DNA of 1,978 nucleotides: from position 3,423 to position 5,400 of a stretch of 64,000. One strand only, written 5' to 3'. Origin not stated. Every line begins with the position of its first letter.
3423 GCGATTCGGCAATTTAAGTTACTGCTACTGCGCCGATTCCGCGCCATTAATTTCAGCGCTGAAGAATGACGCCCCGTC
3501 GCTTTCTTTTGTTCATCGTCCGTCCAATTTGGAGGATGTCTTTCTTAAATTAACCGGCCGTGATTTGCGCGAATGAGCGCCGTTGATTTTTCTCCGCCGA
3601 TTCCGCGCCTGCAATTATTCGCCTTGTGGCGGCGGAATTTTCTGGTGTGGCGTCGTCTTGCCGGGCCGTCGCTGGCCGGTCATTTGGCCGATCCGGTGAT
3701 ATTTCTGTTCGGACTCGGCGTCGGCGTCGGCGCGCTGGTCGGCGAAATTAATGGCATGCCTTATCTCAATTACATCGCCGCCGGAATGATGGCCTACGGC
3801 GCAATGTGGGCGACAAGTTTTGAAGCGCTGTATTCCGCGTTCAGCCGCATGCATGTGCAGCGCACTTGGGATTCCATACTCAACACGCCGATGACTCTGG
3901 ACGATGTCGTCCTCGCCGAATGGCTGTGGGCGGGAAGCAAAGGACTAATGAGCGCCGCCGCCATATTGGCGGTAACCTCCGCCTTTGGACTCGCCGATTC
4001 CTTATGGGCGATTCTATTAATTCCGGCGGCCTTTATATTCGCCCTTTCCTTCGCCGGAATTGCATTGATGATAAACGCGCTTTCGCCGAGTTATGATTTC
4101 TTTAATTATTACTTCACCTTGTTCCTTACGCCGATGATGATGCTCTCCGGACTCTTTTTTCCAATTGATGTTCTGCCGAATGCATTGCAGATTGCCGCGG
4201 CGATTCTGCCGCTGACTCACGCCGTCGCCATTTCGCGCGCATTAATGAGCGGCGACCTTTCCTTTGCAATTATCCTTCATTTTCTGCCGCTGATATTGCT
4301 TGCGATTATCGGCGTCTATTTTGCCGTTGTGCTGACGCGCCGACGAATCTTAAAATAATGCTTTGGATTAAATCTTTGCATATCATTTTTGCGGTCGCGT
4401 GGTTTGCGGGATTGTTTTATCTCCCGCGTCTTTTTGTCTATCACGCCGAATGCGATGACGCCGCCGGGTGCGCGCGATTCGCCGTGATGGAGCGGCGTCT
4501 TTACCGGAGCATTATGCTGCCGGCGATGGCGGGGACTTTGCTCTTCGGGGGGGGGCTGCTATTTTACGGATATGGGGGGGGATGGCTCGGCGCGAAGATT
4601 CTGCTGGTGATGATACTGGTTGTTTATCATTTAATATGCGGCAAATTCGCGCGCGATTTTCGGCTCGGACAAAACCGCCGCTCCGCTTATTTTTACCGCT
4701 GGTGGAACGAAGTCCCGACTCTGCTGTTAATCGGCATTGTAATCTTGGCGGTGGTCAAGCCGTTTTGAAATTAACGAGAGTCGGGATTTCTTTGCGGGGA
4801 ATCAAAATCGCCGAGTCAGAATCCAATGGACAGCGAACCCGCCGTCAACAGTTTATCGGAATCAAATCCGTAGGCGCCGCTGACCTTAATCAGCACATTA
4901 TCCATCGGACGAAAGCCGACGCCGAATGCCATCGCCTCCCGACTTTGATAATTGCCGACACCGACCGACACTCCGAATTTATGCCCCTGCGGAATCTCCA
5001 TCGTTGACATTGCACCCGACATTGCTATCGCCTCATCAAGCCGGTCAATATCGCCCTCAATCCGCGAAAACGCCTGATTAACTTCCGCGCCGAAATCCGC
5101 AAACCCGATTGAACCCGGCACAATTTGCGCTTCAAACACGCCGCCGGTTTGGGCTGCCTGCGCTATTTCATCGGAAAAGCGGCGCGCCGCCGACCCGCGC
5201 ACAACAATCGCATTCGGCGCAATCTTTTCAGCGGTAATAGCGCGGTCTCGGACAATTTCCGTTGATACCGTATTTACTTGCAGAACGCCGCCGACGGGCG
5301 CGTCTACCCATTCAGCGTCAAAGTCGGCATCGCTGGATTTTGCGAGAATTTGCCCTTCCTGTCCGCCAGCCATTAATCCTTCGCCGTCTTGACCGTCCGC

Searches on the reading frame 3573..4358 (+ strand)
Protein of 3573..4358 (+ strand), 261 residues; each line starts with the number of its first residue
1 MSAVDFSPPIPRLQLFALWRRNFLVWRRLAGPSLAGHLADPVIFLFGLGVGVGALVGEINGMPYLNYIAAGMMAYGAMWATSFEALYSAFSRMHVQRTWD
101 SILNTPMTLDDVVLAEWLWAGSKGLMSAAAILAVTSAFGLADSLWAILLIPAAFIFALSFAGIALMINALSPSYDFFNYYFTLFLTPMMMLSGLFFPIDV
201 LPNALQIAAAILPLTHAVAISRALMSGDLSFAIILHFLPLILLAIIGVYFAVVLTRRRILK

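Call 15: find_related_loci(query=window:3573-4358:+, collection=genome_contigs, flank=10000)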
Query window:3573-4358:+ (261 aa) in genome_contigs; peptide patterns used: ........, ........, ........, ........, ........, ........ (x = any residue, [..] = any of these).
600 stretches matched a pattern (row limit reached: there are more); 498 encode a relative of the query (tblastn E <= 1e-3); the best 80 are kept; 80 distinct loci.
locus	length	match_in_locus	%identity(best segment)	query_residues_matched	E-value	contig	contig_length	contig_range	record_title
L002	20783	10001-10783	52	1-261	3e-88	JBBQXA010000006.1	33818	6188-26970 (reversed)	MAG: Burkholderiales bacterium isolate Co_metawrap_2090 Cmw_2090_k141_12597284_length_33818_cov_10.0000, whole genome sh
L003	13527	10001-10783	53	1-261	2e-87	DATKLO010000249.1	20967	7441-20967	MAG TPA_asm: Steroidobacteraceae bacterium isolate SMAG_U14687 k141_3392429, whole genome shotgun sequence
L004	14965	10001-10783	54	1-261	2e-85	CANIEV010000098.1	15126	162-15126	MAG: Betaproteobacteria bacterium isolate RH-14apr17-109 genome assembly, contig: RH-14apr17-C10273, whole genome shotgu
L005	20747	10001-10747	54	13-261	3e-85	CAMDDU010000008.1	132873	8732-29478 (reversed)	MAG: Bordetella parapertussis isolate ME-08apr19-187 genome assembly, contig: ME-08apr19-C172, whole genome shotgun sequ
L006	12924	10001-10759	54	9-261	5e-85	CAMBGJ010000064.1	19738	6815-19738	MAG: Bordetella parapertussis isolate TH-11nov19-54 genome assembly, contig: TH-11nov19-C6831, whole genome shotgun sequ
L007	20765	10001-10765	53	6-260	3e-85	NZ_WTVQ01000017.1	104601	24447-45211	Aromatoleum diolicum strain 22Lin NODE_17_length_104601_cov_13.4597, whole genome shotgun sequence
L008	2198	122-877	54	11-260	3e-88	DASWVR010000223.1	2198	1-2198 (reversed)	MAG TPA_asm: Piscinibacter sp. isolate SMAG_U3635 k141_115121, whole genome shotgun sequence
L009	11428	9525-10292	52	5-260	3e-84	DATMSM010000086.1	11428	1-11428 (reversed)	MAG TPA_asm: Rhodocyclaceae bacterium isolate SMAG_U12986 k141_275350, whole genome shotgun sequence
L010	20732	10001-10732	54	18-261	2e-84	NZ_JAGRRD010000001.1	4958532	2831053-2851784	Azoarcus sp. L1K30 Scaffold_1, whole genome shotgun sequence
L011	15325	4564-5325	54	10-261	5e-84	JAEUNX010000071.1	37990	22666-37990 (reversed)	MAG: Zoogloeaceae bacterium isolate new MAG-184 k141_2935027, whole genome shotgun sequence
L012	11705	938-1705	51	6-261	7e-84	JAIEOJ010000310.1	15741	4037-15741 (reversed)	MAG: Rhodocyclaceae bacterium isolate co.spades.DASTOOL.1kb_100 c_000000434280, whole genome shotgun sequence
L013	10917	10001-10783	54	1-261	2e-83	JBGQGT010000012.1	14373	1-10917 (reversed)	MAG: Gammaproteobacteria bacterium isolate OBJ2_061818_090_20 k141_88519_length_14373_cov_16.0558, whole genome shotgun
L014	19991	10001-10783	54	1-261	2e-83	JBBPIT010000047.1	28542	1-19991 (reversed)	MAG: Pseudomonadota bacterium isolate BPF1-28-30_bin_3 NODE_233_length_28542_cov_19.341103, whole genome shotgun sequenc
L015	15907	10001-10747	53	13-261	2e-83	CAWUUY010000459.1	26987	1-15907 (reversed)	MAG: uncultured Burkholderiales bacterium isolate HER22_SIP_1000_bin_49 genome assembly, contig: HER22_SP_1000_bin_49-re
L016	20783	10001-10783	49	1-261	3e-83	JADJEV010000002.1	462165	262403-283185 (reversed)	MAG: Candidatus Methylophosphatis roskildensis isolate Bjer_18-Q3-R1-45_BAT3C.347 tig00000133-10-4630910, whole genome s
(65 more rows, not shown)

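Call 16: find_encoding_contigs(protein=window:3573-4358:+, flank=10000, max_places=10)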
Protein window:3573-4358:+ (261 aa): 10 contigs read that carry it; 10 places shown.
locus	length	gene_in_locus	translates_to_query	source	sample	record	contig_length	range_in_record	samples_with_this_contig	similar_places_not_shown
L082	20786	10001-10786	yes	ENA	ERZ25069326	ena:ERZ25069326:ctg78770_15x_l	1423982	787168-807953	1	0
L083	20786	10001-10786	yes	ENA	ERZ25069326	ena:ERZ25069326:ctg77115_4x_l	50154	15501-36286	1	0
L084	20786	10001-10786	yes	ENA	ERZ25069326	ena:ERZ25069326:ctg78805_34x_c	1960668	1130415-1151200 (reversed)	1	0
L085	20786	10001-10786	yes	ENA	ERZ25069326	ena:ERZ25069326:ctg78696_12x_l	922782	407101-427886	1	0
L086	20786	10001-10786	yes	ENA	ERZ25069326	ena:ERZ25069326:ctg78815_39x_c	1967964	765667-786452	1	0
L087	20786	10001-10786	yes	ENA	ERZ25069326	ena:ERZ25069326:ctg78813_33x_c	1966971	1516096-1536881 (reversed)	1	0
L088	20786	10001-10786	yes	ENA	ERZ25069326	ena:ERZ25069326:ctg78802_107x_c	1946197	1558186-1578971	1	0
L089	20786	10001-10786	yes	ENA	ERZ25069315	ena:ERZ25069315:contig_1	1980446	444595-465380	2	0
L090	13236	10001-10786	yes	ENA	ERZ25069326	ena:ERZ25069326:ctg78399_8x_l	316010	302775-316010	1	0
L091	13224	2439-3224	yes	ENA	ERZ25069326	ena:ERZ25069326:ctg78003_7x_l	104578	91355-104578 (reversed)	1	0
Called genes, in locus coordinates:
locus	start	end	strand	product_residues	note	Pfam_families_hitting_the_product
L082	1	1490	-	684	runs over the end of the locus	PF01935:DUF87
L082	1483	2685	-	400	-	-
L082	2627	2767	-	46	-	-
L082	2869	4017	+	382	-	PF03480:DctP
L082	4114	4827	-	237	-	PF08534:Redoxin, PF00578:AhpC-TSA, PF10417:1-cysPrx_C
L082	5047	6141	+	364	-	PF18076:FGAR-AT_N, PF18072:FGAR-AT_linker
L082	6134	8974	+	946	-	PF02769:AIRS_C, PF22689:FGAR-AT_PurM_N-like, PF02769:AIRS_C, PF13507:GATase_5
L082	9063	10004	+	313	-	PF00005:ABC_tran, PF13304:AAA_21, PF27102:NodI_C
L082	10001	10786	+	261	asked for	PF01061:ABC2_membrane, PF12698:ABC2_membrane_3 (weak)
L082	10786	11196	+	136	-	PF03653:UPF0093, PF05425:CopD (weak)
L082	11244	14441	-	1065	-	-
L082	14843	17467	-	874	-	-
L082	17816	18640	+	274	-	-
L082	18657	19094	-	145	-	PF04945:YHS (weak)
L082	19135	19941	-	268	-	PF01925:TauE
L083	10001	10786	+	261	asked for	PF01061:ABC2_membrane, PF12698:ABC2_membrane_3 (weak)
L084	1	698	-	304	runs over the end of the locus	PF00005:ABC_tran, PF13304:AAA_21 (faint)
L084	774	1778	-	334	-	PF04069:OpuAC, PF13379:NMT1_2, PF09084:NMT1, PF12974:Phosphonate-bd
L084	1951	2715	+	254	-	PF01925:TauE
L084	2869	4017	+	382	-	PF03480:DctP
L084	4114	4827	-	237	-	PF08534:Redoxin, PF00578:AhpC-TSA, PF10417:1-cysPrx_C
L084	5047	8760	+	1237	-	PF18076:FGAR-AT_N, PF18072:FGAR-AT_linker, PF02769:AIRS_C, PF22689:FGAR-AT_PurM_N-like, PF02769:AIRS_C, PF13507:GATase_5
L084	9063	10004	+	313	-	PF00005:ABC_tran, PF13304:AAA_21, PF27102:NodI_C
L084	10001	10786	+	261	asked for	PF01061:ABC2_membrane, PF12698:ABC2_membrane_3 (weak)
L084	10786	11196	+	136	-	PF03653:UPF0093, PF05425:CopD (weak)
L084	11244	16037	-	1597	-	-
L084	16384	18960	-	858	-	-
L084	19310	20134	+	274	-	-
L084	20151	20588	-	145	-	PF04945:YHS (weak)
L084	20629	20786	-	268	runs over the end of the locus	PF01925:TauE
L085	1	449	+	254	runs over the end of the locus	PF01925:TauE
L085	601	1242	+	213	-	PF04832:SOUL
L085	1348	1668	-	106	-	-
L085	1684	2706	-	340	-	PF00291:PALP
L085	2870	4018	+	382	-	PF03480:DctP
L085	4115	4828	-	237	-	PF08534:Redoxin, PF00578:AhpC-TSA, PF10417:1-cysPrx_C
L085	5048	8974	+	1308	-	PF18076:FGAR-AT_N, PF18072:FGAR-AT_linker, PF02769:AIRS_C, PF22689:FGAR-AT_PurM_N-like, PF02769:AIRS_C, PF13507:GATase_5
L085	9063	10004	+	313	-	PF00005:ABC_tran, PF13304:AAA_21, PF27102:NodI_C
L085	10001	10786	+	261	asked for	PF01061:ABC2_membrane, PF12698:ABC2_membrane_3 (weak)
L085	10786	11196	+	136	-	PF03653:UPF0093, PF05425:CopD (weak)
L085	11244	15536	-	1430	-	-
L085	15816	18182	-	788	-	-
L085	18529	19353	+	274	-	-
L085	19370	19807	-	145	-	PF04945:YHS (weak)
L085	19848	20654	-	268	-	PF01925:TauE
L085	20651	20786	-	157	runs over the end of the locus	PF01878:EVE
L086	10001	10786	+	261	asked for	PF01061:ABC2_membrane, PF12698:ABC2_membrane_3 (weak)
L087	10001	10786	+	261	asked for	PF01061:ABC2_membrane, PF12698:ABC2_membrane_3 (weak)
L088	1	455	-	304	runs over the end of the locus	PF00005:ABC_tran, PF13304:AAA_21 (faint)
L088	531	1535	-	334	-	PF04069:OpuAC, PF13379:NMT1_2, PF09084:NMT1, PF12974:Phosphonate-bd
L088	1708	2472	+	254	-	PF01925:TauE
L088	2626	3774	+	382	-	PF03480:DctP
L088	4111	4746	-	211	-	PF00578:AhpC-TSA, PF08534:Redoxin, PF10417:1-cysPrx_C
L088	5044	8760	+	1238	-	PF18076:FGAR-AT_N, PF18072:FGAR-AT_linker, PF02769:AIRS_C, PF22689:FGAR-AT_PurM_N-like, PF02769:AIRS_C, PF13507:GATase_5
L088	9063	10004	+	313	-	PF00005:ABC_tran, PF13304:AAA_21, PF27102:NodI_C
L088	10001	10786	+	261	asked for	PF01061:ABC2_membrane, PF12698:ABC2_membrane_3 (weak)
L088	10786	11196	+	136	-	PF03653:UPF0093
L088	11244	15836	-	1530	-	-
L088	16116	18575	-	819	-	-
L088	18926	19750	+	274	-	-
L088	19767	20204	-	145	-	PF04945:YHS (weak)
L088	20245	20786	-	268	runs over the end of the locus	PF01925:TauE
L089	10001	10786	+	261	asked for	PF01061:ABC2_membrane, PF12698:ABC2_membrane_3 (weak)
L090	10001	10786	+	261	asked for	PF01061:ABC2_membrane, PF12698:ABC2_membrane_3 (weak)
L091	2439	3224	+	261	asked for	PF01061:ABC2_membrane, PF12698:ABC2_membrane_3 (weak)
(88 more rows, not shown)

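Call 52: list_cluster_members(proteins=[window:3573-4358:+])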
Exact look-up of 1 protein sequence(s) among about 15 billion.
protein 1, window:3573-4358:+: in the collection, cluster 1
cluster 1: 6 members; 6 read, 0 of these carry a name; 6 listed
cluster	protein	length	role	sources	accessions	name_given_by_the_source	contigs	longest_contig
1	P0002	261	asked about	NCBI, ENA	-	-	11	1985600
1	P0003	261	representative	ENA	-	-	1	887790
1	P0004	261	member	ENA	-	-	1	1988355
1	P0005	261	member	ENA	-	-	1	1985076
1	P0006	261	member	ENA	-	-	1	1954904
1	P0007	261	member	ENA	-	-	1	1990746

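Call 53: find_encoding_contigs(protein=P0007, flank=10000, max_places=3)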
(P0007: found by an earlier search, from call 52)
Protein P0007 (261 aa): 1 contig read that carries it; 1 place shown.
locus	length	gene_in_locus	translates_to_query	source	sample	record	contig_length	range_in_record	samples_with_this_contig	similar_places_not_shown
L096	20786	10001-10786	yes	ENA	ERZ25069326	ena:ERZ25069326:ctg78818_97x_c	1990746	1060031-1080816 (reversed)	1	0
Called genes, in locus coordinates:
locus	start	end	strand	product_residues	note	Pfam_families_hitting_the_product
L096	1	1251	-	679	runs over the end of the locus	PF01935:DUF87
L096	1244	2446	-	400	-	-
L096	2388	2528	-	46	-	-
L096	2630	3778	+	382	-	PF03480:DctP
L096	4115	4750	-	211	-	PF00578:AhpC-TSA, PF08534:Redoxin, PF10417:1-cysPrx_C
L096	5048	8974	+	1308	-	PF18076:FGAR-AT_N, PF18072:FGAR-AT_linker, PF02769:AIRS_C, PF22689:FGAR-AT_PurM_N-like, PF02769:AIRS_C, PF13507:GATase_5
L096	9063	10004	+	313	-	PF00005:ABC_tran, PF13304:AAA_21, PF27102:NodI_C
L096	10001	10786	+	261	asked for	PF01061:ABC2_membrane, PF12698:ABC2_membrane_3 (weak)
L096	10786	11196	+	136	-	PF03653:UPF0093, PF05425:CopD (weak)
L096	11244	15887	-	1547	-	-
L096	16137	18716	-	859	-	-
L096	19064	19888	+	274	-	-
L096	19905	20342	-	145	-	PF04945:YHS (weak)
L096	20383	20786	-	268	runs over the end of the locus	PF01925:TauE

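Call 54: find_encoding_contigs(protein=P0004, flank=10000, max_places=3)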
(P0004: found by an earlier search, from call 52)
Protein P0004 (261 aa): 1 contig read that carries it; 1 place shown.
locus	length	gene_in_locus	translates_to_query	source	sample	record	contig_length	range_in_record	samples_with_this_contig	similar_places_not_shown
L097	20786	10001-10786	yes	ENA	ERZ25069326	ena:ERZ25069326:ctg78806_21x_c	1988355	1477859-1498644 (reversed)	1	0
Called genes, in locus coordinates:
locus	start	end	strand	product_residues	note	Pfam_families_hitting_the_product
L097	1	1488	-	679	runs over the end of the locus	PF01935:DUF87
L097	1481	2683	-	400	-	-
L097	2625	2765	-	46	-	-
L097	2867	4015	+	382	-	PF03480:DctP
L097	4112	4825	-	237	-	PF08534:Redoxin, PF00578:AhpC-TSA, PF10417:1-cysPrx_C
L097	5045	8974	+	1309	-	PF18076:FGAR-AT_N, PF18072:FGAR-AT_linker, PF02769:AIRS_C, PF22689:FGAR-AT_PurM_N-like, PF02769:AIRS_C, PF13507:GATase_5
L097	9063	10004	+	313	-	PF00005:ABC_tran, PF13304:AAA_21, PF27102:NodI_C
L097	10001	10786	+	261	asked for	PF01061:ABC2_membrane, PF12698:ABC2_membrane_3 (weak)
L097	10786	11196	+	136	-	PF03653:UPF0093, PF05425:CopD (weak)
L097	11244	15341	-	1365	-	-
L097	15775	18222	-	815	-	-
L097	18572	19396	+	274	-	-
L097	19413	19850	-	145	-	PF04945:YHS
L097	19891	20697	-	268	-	PF01925:TauE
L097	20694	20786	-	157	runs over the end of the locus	PF01878:EVE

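Call 55: find_encoding_contigs(protein=P0006, flank=10000, max_places=3)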
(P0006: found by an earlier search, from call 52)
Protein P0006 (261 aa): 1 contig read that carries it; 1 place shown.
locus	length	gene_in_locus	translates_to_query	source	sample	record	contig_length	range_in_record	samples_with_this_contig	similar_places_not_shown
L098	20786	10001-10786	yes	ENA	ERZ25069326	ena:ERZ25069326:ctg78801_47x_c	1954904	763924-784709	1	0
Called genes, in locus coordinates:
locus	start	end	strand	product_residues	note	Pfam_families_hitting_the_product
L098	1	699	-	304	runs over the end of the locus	PF00005:ABC_tran, PF13304:AAA_21 (faint)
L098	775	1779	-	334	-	PF04069:OpuAC, PF13379:NMT1_2, PF09084:NMT1, PF12974:Phosphonate-bd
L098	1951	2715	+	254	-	PF01925:TauE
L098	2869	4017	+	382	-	PF03480:DctP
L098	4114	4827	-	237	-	PF08534:Redoxin, PF00578:AhpC-TSA, PF10417:1-cysPrx_C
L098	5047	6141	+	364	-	PF18076:FGAR-AT_N, PF18072:FGAR-AT_linker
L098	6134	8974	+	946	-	PF02769:AIRS_C, PF22689:FGAR-AT_PurM_N-like, PF02769:AIRS_C, PF13507:GATase_5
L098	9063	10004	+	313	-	PF00005:ABC_tran, PF13304:AAA_21, PF27102:NodI_C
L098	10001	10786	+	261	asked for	PF01061:ABC2_membrane, PF12698:ABC2_membrane_3 (weak)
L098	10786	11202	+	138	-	PF03653:UPF0093, PF05425:CopD (weak)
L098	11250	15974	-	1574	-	-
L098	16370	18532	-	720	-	-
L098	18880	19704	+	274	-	-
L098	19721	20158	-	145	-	PF04945:YHS (weak)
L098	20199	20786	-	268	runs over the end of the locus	PF01925:TauE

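Call 56: find_encoding_contigs(protein=P0005, flank=10000, max_places=3)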
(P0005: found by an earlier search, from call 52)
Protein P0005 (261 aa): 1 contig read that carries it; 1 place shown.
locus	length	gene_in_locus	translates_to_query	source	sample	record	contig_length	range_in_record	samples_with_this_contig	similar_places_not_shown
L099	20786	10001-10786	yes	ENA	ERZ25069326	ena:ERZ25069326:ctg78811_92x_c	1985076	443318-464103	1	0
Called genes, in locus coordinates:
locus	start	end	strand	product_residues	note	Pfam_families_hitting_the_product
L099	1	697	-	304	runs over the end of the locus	PF00005:ABC_tran, PF13304:AAA_21 (faint)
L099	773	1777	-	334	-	PF04069:OpuAC, PF13379:NMT1_2, PF09084:NMT1, PF12974:Phosphonate-bd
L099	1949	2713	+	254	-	PF01925:TauE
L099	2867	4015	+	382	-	PF03480:DctP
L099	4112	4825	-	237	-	PF08534:Redoxin, PF00578:AhpC-TSA, PF10417:1-cysPrx_C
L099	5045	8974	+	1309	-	PF18076:FGAR-AT_N, PF18072:FGAR-AT_linker, PF02769:AIRS_C, PF22689:FGAR-AT_PurM_N-like, PF02769:AIRS_C, PF13507:GATase_5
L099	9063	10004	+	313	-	PF00005:ABC_tran, PF13304:AAA_21, PF27102:NodI_C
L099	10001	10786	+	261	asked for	PF01061:ABC2_membrane, PF12698:ABC2_membrane_3 (weak)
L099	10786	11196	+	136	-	PF03653:UPF0093, PF05425:CopD (weak)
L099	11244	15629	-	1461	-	-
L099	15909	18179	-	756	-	-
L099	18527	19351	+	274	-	-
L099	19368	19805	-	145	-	PF04945:YHS (weak)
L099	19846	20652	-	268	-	PF01925:TauE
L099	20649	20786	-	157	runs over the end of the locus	PF01878:EVE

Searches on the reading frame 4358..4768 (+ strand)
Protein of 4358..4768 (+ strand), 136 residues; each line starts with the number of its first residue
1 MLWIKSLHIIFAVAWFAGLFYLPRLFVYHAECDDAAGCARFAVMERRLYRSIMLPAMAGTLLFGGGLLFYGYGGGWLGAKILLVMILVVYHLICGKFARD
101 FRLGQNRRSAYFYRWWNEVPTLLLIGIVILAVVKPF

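Call 31: search_protein_families(library=pfam, proteins=[window:4358-4768:+], max_evalue=0.01)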
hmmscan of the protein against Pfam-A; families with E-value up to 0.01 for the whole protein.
window:4358-4768:+ (136 aa): 2 families
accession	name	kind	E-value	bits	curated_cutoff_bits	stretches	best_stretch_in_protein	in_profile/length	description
PF03653.18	UPF0093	-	2.1e-48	164.7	34.2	1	2-136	6-146/146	Uncharacterised protein family (UPF0093)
PF05425.18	CopD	-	1.1e-05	26.2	32.1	1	47-133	5-104/105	Copper resistance protein D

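Call 37: find_encoding_contigs(protein=window:4358-4768:+, flank=10000, max_places=10)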
Protein window:4358-4768:+ (136 aa): no gene with exactly this product is on record in the collection.

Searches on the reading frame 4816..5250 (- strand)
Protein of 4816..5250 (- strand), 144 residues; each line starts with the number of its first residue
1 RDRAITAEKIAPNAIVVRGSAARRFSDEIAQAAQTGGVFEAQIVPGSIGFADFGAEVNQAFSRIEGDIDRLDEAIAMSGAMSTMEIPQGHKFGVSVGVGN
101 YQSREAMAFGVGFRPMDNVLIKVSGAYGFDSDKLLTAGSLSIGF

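Call 31: search_protein_families(library=pfam, proteins=[window:4816-5250:-], max_evalue=0.01)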
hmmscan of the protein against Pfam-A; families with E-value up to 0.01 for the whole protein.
window:4816-5250:- (144 aa): 1 family
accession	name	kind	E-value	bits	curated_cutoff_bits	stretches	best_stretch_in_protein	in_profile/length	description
PF03895.21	YadA_anchor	-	5.8e-12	45.9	22.7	1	87-142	4-58/60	YadA-like membrane anchor domain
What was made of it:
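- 4825..4992 (-): YadA-like membrane anchor. Call 31 (PF03895, E = 5.8e-12).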
